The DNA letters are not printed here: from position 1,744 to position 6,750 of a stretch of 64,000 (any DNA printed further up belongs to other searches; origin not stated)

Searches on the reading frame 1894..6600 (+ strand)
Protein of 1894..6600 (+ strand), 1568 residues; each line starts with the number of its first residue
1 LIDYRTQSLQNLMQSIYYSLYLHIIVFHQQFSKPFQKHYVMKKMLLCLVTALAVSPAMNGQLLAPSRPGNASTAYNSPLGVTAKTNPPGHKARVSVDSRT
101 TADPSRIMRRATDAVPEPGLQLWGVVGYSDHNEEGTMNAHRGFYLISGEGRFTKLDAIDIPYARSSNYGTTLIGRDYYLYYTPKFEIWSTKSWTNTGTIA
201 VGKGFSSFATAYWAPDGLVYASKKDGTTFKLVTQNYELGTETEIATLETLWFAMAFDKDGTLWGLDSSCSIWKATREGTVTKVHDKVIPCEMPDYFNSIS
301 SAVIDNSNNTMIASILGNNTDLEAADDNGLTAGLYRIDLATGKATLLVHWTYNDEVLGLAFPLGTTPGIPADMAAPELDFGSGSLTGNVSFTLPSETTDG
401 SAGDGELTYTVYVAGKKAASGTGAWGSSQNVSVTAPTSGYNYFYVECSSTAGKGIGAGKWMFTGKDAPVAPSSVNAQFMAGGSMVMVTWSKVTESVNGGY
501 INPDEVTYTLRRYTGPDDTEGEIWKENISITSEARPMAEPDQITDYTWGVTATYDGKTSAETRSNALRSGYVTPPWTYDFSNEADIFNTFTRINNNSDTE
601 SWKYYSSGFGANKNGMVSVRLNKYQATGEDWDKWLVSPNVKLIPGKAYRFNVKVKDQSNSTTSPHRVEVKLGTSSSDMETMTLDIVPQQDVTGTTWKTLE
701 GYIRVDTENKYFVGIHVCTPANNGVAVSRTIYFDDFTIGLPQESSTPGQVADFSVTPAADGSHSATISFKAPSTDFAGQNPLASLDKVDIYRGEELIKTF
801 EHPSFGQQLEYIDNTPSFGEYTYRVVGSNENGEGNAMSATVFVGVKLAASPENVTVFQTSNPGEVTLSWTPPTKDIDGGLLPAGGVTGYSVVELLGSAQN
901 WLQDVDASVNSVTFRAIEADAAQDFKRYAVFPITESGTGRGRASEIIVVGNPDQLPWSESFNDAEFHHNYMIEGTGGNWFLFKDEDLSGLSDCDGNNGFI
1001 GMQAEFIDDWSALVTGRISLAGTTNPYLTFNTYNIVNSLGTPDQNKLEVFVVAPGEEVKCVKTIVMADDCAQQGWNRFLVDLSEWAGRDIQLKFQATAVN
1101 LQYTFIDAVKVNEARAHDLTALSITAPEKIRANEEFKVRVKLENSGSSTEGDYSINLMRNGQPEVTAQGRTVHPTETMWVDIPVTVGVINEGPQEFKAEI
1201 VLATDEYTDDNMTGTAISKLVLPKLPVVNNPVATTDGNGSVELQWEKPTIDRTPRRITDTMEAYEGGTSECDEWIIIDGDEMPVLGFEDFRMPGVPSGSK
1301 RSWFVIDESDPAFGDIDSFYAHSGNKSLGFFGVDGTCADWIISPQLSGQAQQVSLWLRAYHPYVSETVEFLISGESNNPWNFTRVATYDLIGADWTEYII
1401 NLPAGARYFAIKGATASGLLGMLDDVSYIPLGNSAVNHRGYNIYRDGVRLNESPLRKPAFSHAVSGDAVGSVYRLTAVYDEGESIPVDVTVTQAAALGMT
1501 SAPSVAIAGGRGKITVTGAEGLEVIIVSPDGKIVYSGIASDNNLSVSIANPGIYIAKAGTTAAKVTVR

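Call 66: search_protein_families(library=pfam, proteins=[window:1894-6600:+], max_evalue=0.001)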
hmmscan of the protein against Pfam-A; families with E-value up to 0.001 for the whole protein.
window:1894-6600:+ (1568 aa): 3 families
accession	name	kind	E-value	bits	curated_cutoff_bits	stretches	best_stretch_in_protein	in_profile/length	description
PF25523.1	Ig_RIMBP2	-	4.2e-07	30.3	27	0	848-892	3-46/105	RIMBP2-like, immunoglobulin-like domain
PF19910.5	DUF6383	-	6.6e-05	23.4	23.7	1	1502-1567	9-74/74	Domain of unknown function (DUF6383)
PF02018.23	CBM_4_9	-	0.0002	22.2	25.9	1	598-706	13-119/136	Carbohydrate binding domain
